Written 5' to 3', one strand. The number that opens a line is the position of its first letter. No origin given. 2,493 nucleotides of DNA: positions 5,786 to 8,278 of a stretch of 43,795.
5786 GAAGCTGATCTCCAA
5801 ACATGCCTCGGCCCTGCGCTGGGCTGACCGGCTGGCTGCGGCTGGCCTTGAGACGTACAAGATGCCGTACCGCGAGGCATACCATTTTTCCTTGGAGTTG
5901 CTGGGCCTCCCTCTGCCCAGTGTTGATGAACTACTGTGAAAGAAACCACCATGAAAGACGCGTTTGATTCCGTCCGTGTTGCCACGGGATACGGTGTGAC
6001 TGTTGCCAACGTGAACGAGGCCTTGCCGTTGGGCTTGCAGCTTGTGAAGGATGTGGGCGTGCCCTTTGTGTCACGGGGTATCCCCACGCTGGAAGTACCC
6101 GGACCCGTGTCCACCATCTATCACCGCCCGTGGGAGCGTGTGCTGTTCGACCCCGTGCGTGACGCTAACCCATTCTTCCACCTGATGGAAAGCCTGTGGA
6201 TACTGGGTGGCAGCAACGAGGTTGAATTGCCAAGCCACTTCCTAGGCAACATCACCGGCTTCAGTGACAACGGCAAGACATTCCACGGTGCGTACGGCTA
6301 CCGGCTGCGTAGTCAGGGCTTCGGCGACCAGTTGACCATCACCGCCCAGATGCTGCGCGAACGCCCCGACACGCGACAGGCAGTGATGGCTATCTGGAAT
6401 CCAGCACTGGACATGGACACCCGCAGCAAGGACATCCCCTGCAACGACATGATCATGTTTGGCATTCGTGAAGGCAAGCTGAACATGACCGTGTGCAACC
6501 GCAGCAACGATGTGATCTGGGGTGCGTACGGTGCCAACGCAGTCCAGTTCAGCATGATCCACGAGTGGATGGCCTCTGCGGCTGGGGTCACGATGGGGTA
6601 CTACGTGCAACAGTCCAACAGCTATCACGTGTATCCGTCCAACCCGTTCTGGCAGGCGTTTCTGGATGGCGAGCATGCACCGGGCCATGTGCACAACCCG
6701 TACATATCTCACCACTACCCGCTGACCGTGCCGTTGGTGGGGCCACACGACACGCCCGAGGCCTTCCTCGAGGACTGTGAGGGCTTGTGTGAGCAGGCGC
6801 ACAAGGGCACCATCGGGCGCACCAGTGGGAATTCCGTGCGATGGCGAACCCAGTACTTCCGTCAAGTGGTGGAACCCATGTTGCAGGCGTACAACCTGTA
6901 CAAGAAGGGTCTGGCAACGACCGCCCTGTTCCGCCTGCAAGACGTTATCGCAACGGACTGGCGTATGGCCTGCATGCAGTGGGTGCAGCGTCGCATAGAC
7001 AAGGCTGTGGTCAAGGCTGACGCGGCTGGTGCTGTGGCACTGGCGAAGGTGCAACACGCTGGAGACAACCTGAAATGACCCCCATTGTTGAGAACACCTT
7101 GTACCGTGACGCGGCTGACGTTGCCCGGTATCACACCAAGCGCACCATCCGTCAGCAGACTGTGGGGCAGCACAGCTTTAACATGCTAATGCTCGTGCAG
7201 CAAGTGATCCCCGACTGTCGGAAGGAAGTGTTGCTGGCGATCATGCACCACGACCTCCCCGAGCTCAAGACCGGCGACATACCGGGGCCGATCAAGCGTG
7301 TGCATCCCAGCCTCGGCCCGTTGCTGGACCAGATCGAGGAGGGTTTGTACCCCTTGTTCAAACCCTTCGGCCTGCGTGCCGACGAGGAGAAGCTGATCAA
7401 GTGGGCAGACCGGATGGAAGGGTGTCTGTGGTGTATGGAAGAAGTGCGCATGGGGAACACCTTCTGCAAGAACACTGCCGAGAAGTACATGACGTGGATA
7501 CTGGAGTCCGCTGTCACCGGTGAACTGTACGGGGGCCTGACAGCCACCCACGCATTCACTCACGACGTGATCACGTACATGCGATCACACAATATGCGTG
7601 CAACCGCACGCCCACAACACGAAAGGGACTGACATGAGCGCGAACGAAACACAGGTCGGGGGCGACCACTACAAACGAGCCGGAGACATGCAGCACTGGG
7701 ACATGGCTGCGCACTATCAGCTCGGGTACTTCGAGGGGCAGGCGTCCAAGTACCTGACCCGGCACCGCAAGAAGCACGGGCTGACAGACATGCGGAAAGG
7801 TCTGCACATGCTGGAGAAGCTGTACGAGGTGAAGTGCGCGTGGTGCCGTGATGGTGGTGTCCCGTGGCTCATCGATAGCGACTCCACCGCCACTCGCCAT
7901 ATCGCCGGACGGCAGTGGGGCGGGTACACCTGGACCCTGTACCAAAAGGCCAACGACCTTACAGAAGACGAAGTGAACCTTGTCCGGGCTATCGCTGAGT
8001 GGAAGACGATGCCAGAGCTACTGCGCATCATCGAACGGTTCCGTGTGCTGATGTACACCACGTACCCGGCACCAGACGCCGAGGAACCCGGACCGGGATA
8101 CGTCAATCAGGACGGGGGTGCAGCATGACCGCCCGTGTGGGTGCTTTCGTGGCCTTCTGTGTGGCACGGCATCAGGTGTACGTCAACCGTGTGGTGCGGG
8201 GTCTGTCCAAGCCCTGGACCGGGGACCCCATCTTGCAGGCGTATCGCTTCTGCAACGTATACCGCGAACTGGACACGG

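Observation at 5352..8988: Compact five-gene cluster resembling a minimal thymidine replacement/hypermodification pathway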

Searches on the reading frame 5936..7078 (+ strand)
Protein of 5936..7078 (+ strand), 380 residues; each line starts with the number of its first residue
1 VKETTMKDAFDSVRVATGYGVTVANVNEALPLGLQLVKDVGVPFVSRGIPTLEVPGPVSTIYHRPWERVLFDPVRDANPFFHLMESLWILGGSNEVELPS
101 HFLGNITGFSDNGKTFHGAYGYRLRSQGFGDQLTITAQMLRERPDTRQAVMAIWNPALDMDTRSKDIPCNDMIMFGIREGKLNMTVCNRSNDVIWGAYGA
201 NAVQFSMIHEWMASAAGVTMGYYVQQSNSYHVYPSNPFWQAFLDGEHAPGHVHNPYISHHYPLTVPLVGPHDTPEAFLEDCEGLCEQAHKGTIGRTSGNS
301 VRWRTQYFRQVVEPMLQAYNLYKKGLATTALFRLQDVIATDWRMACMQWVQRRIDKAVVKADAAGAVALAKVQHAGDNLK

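Call 3: search_protein_families(library=pfam, proteins=[window:5936-7078:+], max_evalue=0.01)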
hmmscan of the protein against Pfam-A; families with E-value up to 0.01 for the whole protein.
window:5936-7078:+ (380 aa): 1 family
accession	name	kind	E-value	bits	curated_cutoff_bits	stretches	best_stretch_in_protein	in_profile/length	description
PF00303.24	Thymidylat_synt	-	2.7e-15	56.7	24.3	1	85-234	58-212/266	Thymidylate synthase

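Call 4: search_protein_families(library=phrogs, proteins=[window:5936-7078:+], max_evalue=0.001)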
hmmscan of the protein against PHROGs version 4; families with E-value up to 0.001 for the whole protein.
window:5936-7078:+ (380 aa): 4 families
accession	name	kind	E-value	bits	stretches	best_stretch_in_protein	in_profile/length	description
phrog_5131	-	DNA, RNA and nucleotide metabolism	2.9e-108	363.3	1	22-361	5-346/357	thymidylate synthase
phrog_3676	-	DNA, RNA and nucleotide metabolism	4e-44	152.2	1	66-235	52-229/351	thymidylate synthase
phrog_160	-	DNA, RNA and nucleotide metabolism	4e-26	92.7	1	83-235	90-255/335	thymidylate synthase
phrog_5682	-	DNA, RNA and nucleotide metabolism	4.1e-10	40.3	1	119-234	42-152/209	thymidylate synthase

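Call 77: search_solved_structures(query=window:5951-7078:+, max_evalue=0.001, show_alignments=2)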
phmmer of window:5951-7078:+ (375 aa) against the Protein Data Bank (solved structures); distinct sequences matched with E-value up to 0.001: 112 (the best 60 are shown).
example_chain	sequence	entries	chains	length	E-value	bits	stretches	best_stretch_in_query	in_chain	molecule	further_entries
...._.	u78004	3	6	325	6.9e-19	71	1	60-240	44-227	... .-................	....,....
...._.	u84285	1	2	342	7.8e-19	70.8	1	60-239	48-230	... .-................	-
3uwl_A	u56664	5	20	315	2.3e-11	46.2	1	117-231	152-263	Thymidylate synthase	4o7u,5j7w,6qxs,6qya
3ix6_A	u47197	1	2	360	4.3e-11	45.3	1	79-244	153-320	Thymidylate synthase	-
6auj_A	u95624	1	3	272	6.2e-11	44.8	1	79-235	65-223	Thymidylate synthase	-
4dq1_A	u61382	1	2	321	7.2e-11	44.6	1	124-230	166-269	Thymidylate synthase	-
4fog_A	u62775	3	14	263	8.6e-10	41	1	80-231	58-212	Thymidylate synthase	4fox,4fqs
3qj7_A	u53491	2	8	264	8.7e-10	41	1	80-231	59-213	Thymidylate synthase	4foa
7xyj_A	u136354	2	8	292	3.1e-09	39.2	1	126-230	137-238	Thymidylate synthase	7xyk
7cc8_A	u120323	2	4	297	3.3e-09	39.1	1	126-230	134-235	Thymidylate Synthase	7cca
5by6_A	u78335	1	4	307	5.1e-09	38.5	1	121-230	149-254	Thymidylate synthase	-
1bko_A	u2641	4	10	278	5.3e-09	38.4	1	109-259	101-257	THYMIDYLATE SYNTHASE A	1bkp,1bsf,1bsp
1b02_A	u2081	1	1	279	5.3e-09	38.4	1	109-259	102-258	PROTEIN (THYMIDYLATE SYNTHASE)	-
5m4z_A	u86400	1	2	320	5.6e-09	38.3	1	121-230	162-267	Thymidylate synthase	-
1jg0_A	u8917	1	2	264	9.6e-09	37.6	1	80-237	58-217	thymidylate synthase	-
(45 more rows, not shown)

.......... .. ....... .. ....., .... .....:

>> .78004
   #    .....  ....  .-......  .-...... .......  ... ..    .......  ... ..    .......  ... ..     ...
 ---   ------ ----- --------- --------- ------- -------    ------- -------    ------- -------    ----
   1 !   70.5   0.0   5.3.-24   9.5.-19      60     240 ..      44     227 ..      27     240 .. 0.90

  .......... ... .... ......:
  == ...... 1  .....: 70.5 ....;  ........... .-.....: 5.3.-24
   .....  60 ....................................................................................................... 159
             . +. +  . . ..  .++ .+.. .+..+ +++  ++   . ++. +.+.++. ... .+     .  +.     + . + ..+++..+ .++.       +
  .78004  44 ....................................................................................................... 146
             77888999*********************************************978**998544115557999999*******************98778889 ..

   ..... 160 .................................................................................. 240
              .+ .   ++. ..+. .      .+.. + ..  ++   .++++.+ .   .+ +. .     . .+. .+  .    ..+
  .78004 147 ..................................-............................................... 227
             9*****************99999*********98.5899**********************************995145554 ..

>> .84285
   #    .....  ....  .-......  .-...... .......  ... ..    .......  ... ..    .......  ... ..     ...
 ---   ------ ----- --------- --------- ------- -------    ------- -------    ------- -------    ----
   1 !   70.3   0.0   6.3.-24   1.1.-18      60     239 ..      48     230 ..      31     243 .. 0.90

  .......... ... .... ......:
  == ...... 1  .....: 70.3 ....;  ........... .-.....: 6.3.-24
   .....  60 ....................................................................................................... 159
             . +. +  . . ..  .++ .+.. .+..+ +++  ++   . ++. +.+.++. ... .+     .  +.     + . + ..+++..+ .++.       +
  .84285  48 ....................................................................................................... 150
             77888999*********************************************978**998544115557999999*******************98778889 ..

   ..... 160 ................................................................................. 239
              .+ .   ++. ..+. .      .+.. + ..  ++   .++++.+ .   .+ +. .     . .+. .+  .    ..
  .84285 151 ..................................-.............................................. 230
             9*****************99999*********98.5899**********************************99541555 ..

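Call 106: search_protein_families(library=ncbifam, proteins=[window:5951-7078:+], max_evalue=0.01)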
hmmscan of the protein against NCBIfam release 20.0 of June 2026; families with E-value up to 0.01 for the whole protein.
window:5951-7078:+ (375 aa): 7 families
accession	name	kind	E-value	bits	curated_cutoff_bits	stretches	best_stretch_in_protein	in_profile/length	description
TIGR03283.1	thy_syn_methano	equivalog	1.5e-22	80.1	174.55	1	106-230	74-196/201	thymidylate synthase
NF002497.0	PRK01827.1-3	equivalog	3.5e-13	49.5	327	1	80-229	58-210/264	thymidylate synthase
NF002495.0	PRK01827.1-1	equivalog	6.7e-13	48.8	327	1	107-229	101-222/279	thymidylate synthase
TIGR03284.1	thym_sym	equivalog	6.5e-11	41.9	108.35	1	122-229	138-242/296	thymidylate synthase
NF002496.0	PRK01827.1-2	equivalog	4.4e-10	39.1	325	1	121-229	159-264/318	thymidylate synthase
NF002499.0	PRK01827.1-5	equivalog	2.8e-08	33.3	405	1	80-233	58-213/264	thymidylate synthase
NF002498.0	PRK01827.1-4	equivalog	0.0042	16.5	427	1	113-228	109-223/283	thymidylate synthase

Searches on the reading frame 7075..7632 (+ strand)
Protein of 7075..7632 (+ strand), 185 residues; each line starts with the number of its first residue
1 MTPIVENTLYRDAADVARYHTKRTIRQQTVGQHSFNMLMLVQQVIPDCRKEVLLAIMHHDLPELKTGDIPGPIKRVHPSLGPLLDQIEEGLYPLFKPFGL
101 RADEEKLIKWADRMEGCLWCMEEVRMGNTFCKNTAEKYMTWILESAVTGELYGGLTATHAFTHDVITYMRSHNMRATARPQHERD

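Call 3: search_protein_families(library=pfam, proteins=[window:7075-7632:+], max_evalue=0.01)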
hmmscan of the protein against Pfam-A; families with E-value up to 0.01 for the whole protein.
window:7075-7632:+ (185 aa): 2 families
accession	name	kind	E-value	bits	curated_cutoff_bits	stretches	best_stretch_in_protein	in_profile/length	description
PF12917.13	YfbR-like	-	1.5e-14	54.6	25.9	1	15-141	11-162/182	5'-deoxynucleotidase YfbR-like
PF13023.12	HD_3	-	1.8e-05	25.1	22.5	1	18-73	9-71/165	HD domain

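Call 4: search_protein_families(library=phrogs, proteins=[window:7075-7632:+], max_evalue=0.001)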
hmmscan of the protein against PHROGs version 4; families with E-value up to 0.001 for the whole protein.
window:7075-7632:+ (185 aa): 5 families
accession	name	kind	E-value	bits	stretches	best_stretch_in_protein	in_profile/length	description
phrog_6047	-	unknown function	5.3e-41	141.7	1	8-147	10-150/186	-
phrog_7076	-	DNA, RNA and nucleotide metabolism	3.1e-16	60.6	1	13-138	12-155/188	dATP triphosphohydrolase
phrog_38769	-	unknown function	2.8e-12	47.6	1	16-128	20-138/198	-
phrog_318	-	other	5.1e-10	40.5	1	29-114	142-217/296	deoxyribonucleoside 5' monophosphate phosphatase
phrog_33710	-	unknown function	1.4e-07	31.8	1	14-136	173-300/340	-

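Call 106: search_protein_families(library=ncbifam, proteins=[window:7075-7632:+], max_evalue=0.01)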
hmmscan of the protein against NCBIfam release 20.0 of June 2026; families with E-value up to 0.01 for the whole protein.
window:7075-7632:+ (185 aa): 1 family
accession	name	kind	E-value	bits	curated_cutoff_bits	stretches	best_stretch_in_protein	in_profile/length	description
NF003009.0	PRK03826.1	equivalog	3.2e-08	33.5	122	1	21-136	21-161/197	5'-deoxynucleotidase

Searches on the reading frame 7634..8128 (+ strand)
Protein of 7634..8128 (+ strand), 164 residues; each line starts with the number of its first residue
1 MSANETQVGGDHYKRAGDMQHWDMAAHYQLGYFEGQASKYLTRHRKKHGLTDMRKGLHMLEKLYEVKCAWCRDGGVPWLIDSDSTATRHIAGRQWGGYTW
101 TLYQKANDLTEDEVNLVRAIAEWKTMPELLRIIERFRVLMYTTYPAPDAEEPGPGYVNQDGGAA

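Call 3: search_protein_families(library=pfam, proteins=[window:7634-8128:+], max_evalue=0.01)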
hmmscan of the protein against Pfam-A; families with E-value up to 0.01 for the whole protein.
window:7634-8128:+ (164 aa): 1 family
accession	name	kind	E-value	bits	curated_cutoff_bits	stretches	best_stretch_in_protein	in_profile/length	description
PF11753.13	DUF3310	-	0.0059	17.1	24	0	11-58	5-57/60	Protein of unknwon function (DUF3310)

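Call 4: search_protein_families(library=phrogs, proteins=[window:7634-8128:+], max_evalue=0.001)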
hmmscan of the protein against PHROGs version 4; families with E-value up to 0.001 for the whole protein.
window:7634-8128:+ (164 aa): 5 families
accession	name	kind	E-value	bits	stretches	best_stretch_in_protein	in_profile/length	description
phrog_5839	-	unknown function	3.8e-28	99.1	2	1-67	1-67/128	-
phrog_236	-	other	1.1e-12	49.3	1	2-67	236-305/431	nucleotide kinase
phrog_32578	-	unknown function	1.5e-06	29.2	1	6-61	21-75/221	-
phrog_4943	-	unknown function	0.00011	23.7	1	11-63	95-155/166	-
phrog_10946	-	unknown function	0.0002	22.7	1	1-61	2-60/133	-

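Call 106: search_protein_families(library=ncbifam, proteins=[window:7634-8128:+], max_evalue=0.01)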
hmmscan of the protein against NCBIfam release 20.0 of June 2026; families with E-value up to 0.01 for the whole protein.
window:7634-8128:+ (164 aa): 0 families
